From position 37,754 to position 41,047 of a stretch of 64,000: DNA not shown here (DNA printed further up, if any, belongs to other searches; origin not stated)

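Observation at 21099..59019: ~38 kb glycan super-locus built around three polyprenyl-phosphate-sugar synthase / GT-C transferase modules and lacking a recognisable priming transferase or Wzy/Wzz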

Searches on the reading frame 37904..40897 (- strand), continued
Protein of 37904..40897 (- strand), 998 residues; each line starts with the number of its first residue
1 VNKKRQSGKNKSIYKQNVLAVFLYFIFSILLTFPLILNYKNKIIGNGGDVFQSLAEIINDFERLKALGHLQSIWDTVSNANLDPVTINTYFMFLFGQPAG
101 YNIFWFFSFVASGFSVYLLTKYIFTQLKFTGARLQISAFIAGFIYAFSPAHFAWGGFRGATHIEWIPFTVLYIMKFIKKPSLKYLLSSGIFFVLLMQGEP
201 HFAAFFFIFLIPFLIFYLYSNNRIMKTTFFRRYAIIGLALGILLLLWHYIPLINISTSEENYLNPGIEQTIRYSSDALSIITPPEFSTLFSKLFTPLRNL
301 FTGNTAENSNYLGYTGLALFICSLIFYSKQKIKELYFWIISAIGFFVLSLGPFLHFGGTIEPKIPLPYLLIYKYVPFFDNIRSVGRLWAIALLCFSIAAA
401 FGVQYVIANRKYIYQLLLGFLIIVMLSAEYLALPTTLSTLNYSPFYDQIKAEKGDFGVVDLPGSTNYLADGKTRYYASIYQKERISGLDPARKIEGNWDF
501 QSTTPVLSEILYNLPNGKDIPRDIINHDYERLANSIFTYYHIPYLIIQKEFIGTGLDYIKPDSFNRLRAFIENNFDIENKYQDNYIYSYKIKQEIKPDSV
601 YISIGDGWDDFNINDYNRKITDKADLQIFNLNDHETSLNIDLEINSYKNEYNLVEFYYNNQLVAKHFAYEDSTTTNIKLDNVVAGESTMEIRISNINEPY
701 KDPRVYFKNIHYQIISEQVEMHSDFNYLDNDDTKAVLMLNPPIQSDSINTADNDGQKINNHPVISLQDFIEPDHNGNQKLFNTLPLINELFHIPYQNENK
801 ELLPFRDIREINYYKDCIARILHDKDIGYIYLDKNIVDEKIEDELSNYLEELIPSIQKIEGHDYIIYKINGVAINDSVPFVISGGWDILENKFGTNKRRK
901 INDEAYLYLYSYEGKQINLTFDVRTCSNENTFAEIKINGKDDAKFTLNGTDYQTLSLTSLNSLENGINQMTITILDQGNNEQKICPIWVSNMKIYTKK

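Call 58: find_encoding_contigs(protein=P0011, flank=10000, max_places=1)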
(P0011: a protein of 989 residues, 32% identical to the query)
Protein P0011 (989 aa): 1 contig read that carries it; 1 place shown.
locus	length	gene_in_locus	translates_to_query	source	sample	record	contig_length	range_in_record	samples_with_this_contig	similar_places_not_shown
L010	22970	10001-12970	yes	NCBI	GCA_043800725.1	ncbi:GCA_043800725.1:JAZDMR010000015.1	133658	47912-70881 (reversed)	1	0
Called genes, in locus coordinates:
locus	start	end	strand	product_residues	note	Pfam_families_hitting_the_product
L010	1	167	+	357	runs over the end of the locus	PF13439:Glyco_transf_4 (weak), PF13692:Glyco_trans_1_4, PF00534:Glycos_transf_1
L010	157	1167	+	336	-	PF13692:Glyco_trans_1_4, PF00534:Glycos_transf_1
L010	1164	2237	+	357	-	-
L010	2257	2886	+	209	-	PF05148:Methyltransf_8, PF13489:Methyltransf_23, PF08241:Methyltransf_11, PF13649:Methyltransf_25 (weak), PF13847:Methyltransf_31 (weak)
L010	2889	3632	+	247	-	PF01522:Polysacc_deac_1 (weak), PF10096:DUF2334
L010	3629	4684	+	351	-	PF00534:Glycos_transf_1, PF13692:Glyco_trans_1_4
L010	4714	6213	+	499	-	PF13847:Methyltransf_31 (weak)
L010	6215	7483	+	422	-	PF01943:Polysacc_synt (weak), PF13440:Polysacc_synt_3 (weak)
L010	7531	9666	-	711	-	PF13231:PMT_2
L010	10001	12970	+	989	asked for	-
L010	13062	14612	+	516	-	PF03023:MurJ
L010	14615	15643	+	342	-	PF00534:Glycos_transf_1 (weak), PF13692:Glyco_trans_1_4 (weak), PF13524:Glyco_trans_1_2 (weak)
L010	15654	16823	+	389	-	PF13439:Glyco_transf_4, PF13579:Glyco_trans_4_4, PF20706:GT4-conflict, PF00534:Glycos_transf_1, PF13692:Glyco_trans_1_4, PF13524:Glyco_trans_1_2 (weak)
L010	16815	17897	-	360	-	PF13439:Glyco_transf_4, PF13579:Glyco_trans_4_4 (faint), PF00534:Glycos_transf_1, PF13692:Glyco_trans_1_4, PF13524:Glyco_trans_1_2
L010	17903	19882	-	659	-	-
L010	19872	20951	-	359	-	PF13439:Glyco_transf_4, PF13579:Glyco_trans_4_4, PF20706:GT4-conflict (weak), PF00534:Glycos_transf_1, PF13692:Glyco_trans_1_4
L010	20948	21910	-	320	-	PF00535:Glycos_transf_2, PF13641:Glyco_tranf_2_3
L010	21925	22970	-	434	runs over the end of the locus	PF01210:NAD_Gly3P_dh_N (weak), PF02826:2-Hacid_dh_C (faint), PF03446:NAD_binding_2 (weak), PF03721:UDPG_MGDP_dh_N, PF02558:ApbA (weak), PF00984:UDPG_MGDP_dh, PF03720:UDPG_MGDP_dh_C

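Call 59: find_encoding_contigs(protein=P0018, flank=10000, max_places=1)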
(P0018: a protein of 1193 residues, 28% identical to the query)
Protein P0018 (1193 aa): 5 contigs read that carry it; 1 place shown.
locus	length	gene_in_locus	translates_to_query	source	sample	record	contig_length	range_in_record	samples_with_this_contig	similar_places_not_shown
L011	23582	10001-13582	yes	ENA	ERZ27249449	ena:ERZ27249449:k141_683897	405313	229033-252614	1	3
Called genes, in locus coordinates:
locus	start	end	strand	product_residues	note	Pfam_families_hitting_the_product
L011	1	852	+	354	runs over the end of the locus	PF00534:Glycos_transf_1, PF13692:Glyco_trans_1_4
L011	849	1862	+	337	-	PF13692:Glyco_trans_1_4, PF00534:Glycos_transf_1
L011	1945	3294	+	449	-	PF04055:Radical_SAM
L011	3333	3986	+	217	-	PF13489:Methyltransf_23 (weak), PF08241:Methyltransf_11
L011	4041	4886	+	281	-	PF00535:Glycos_transf_2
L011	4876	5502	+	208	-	PF08241:Methyltransf_11 (weak)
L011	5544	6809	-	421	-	PF01943:Polysacc_synt, PF13440:Polysacc_synt_3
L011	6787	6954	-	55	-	-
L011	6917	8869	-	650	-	-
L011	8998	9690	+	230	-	PF00535:Glycos_transf_2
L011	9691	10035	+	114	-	PF10066:DUF2304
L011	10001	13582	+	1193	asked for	-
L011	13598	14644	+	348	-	PF00535:Glycos_transf_2, PF13641:Glyco_tranf_2_3, PF13632:Glyco_trans_2_3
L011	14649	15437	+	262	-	PF00535:Glycos_transf_2, PF10111:Glyco_tranf_2_2, PF13641:Glyco_tranf_2_3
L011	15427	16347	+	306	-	PF00535:Glycos_transf_2, PF13641:Glyco_tranf_2_3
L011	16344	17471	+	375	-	PF13439:Glyco_transf_4, PF00534:Glycos_transf_1, PF20706:GT4-conflict, PF13692:Glyco_trans_1_4, PF13524:Glyco_trans_1_2 (weak)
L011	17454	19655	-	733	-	-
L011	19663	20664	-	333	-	PF00535:Glycos_transf_2, PF10111:Glyco_tranf_2_2, PF13641:Glyco_tranf_2_3, PF13632:Glyco_trans_2_3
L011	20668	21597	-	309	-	PF00535:Glycos_transf_2, PF13641:Glyco_tranf_2_3, PF13506:Glyco_transf_21 (weak), PF13632:Glyco_trans_2_3 (weak)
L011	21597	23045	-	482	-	PF01943:Polysacc_synt, PF13440:Polysacc_synt_3, PF03023:MurJ, PF01554:MatE (weak)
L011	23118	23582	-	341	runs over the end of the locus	PF01073:3Beta_HSD, PF01370:Epimerase, PF16363:GDP_Man_Dehyd, PF07993:NAD_binding_4 (weak)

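Call 65: find_related_loci(query=A5, collection=genome_contigs, flank=10000)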
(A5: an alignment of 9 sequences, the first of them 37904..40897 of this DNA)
Query A5 (998 aa) in genome_contigs; peptide patterns used: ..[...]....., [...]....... (x = any residue, [..] = any of these).
45 stretches matched a pattern; 5 encode a relative of the query (tblastn E <= 1e-3); 5 distinct loci.
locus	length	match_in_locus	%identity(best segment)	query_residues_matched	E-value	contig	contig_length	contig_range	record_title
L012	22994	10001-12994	73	1-998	0e+0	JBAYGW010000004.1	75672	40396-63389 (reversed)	MAG: Patescibacteria group bacterium isolate SO_2016_GW1_134 scaffold00758_OW334_2016, whole genome shotgun sequence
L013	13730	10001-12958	49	14-998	0e+0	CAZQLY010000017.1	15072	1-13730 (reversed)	MAG TPA_asm: uncultured Gammaproteobacteria bacterium isolate SRP141376_co4_153 genome assembly, contig: NODE_6724_lengt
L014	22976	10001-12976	53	14-998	0e+0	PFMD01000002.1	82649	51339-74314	MAG: Candidatus Kerfeldbacteria bacterium CG_4_10_14_0_8_um_filter_42_10 CG_4_10_14_0.8_um_filter_scaffold_77_c, whole g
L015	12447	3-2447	51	190-998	0e+0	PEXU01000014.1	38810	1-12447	MAG: Candidatus Kerfeldbacteria bacterium CG08_land_8_20_14_0_20_40_16 CG08_land_8_20_14_0.20_scaffold_216_c, whole geno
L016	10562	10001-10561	64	14-199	3e-69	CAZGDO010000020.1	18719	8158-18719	MAG TPA_asm: uncultured Gammaproteobacteria bacterium isolate binchicken_co387_564 genome assembly, contig: NODE_3118_le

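Call 69: search_protein_representatives(alignment_id=A1)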
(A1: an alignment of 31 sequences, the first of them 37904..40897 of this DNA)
Query: 31 sequences, 977 profile positions. Proteins with E-value up to 0.001 (for the whole library): 33658; up to 1e-10: 20244; up to 1e-30: 8811. The best 150 are listed.
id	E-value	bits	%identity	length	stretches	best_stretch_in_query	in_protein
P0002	0.0e+00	1329.9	-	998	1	4-976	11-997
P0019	0.0e+00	1074.7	-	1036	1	3-973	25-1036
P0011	0.0e+00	1052.3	-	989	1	8-975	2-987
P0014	0.0e+00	1051.9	-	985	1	8-975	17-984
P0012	0.0e+00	1039.2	-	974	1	4-974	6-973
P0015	0.0e+00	1036.6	-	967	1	5-973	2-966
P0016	0.0e+00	1022.3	-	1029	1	1-976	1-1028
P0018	7.1e-277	938.0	-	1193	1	5-958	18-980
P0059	6.9e-266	901.6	-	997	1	5-973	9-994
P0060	1.3e-250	851.0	-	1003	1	7-973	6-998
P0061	3.4e-249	846.4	-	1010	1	7-973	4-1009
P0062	5.1e-245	832.5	-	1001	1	7-971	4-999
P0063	1.2e-243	828.0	-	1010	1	11-975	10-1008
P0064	9.5e-242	821.7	-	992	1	24-974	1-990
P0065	6.2e-240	815.7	-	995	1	6-973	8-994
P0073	3.4e-212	723.9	-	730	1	7-702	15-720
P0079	7.5e-188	643.3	-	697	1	5-708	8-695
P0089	1.7e-167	575.9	-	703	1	1-713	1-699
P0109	2.1e-154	532.6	-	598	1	7-584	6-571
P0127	9.3e-147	507.3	-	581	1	4-588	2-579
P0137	2.1e-140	486.3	-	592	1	10-589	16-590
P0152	1.3e-135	470.5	-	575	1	8-588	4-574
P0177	3.2e-129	449.3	-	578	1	1-589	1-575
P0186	1.2e-127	444.0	-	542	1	4-591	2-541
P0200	1.4e-125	437.2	-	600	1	24-588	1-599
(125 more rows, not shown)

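Call 70: search_protein_families(library=pfam, proteins=[P0073, P0079, P0089, P0109, P0127, P0137, P0152, P0177, P0186, P0200], max_evalue=0.001)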
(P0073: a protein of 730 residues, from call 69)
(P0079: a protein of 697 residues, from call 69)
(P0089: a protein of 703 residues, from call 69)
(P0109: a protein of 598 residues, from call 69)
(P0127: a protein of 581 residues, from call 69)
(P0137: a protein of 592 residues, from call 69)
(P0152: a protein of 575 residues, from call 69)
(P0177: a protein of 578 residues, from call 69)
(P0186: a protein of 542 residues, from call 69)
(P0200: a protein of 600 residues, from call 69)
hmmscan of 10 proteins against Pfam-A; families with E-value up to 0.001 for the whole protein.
P0073 (730 aa): 0 families

P0079 (697 aa): 0 families

P0089 (703 aa): 0 families

P0109 (598 aa): 0 families

P0127 (581 aa): 0 families

P0137 (592 aa): 0 families

P0152 (575 aa): 0 families

P0177 (578 aa): 0 families

P0186 (542 aa): 0 families

P0200 (600 aa): 0 families

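Call 88: search_protein_families(library=pfam, proteins=[L011:9691-10032:+, L011:8998-9687:+], max_evalue=1)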
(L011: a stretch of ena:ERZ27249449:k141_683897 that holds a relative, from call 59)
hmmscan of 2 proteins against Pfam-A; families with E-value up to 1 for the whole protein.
L011:9691-10032:+ (114 aa): 6 families
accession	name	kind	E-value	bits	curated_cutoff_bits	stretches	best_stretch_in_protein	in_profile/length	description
PF10066.14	DUF2304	-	4.8e-24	85.1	25.5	1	3-106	2-105/106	Uncharacterized conserved protein (DUF2304)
PF16327.10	CcmF_C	-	0.038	13.7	28.7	1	4-83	81-158/323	Cytochrome c-type biogenesis protein CcmF C-terminal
PF13346.12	ABC2_membrane_5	-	0.14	12.1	25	1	3-94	86-173/205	ABC-2 family transporter protein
PF14897.12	EpsG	-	0.15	11.6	30.1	1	6-90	216-295/326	EpsG family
PF11694.13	DUF3290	-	0.2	12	31.3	0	3-48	18-65/144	Protein of unknown function (DUF3290)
PF07698.17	7TM-7TMR_HD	-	0.53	10.6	29.4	1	3-43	5-47/190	7TM receptor with intracellular HD hydrolase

L011:8998-9687:+ (230 aa): 2 families
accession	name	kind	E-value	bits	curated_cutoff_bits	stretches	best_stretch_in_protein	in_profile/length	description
PF00535.33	Glycos_transf_2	-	8.7e-25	88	23.3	1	15-170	2-164/168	Glycosyl transferase family 2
PF13641.12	Glyco_tranf_2_3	-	0.043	14.3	27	1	15-73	5-73/230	Glycosyltransferase like family 2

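Call 97: search_protein_families(library=pfam, alignment_id=A1, max_evalue=0.1)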
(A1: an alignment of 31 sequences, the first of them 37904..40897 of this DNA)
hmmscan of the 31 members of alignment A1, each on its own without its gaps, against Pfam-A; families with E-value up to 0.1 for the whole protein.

A. member 1, window:37904-40897:- (998 aa): 0 families

B. families by the number of members that match (of 31 scanned): 13 families
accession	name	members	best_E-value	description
PF09586.16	YfhO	1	5e-11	Bacterial membrane protein YfhO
PF10131.15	PTPS_related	1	1.9e-06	6-pyruvoyl-tetrahydropterin synthase related domain; membrane protein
PF00754.31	F5_F8_type_C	1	2.8e-05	F5/8 type C domain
PF22633.2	F5_F8_type_C_2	1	8.9e-05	NedA-like, galactose-binding domain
PF24172.1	CdiI_ImmP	1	0.002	CdiI immunity protein EcoliA0-like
PF19010.6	DUF5739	1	0.016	Family of unknown function (DUF5739)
PF10981.13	DUF2788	1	0.025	Protein of unknown function (DUF2788)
PF11188.13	DUF2975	1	0.028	Protein of unknown function (DUF2975)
PF05072.18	Herpes_UL43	1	0.035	Herpesvirus UL43 protein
PF16206.10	Mon2_C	1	0.063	C-terminal region of Mon2 protein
PF20176.3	DUF6541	1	0.089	Family of unknown function (DUF6541)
PF09852.15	DUF2079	1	0.092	Predicted membrane protein (DUF2079)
PF04588.18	HIG_1_N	1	0.094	Hypoxia induced protein conserved region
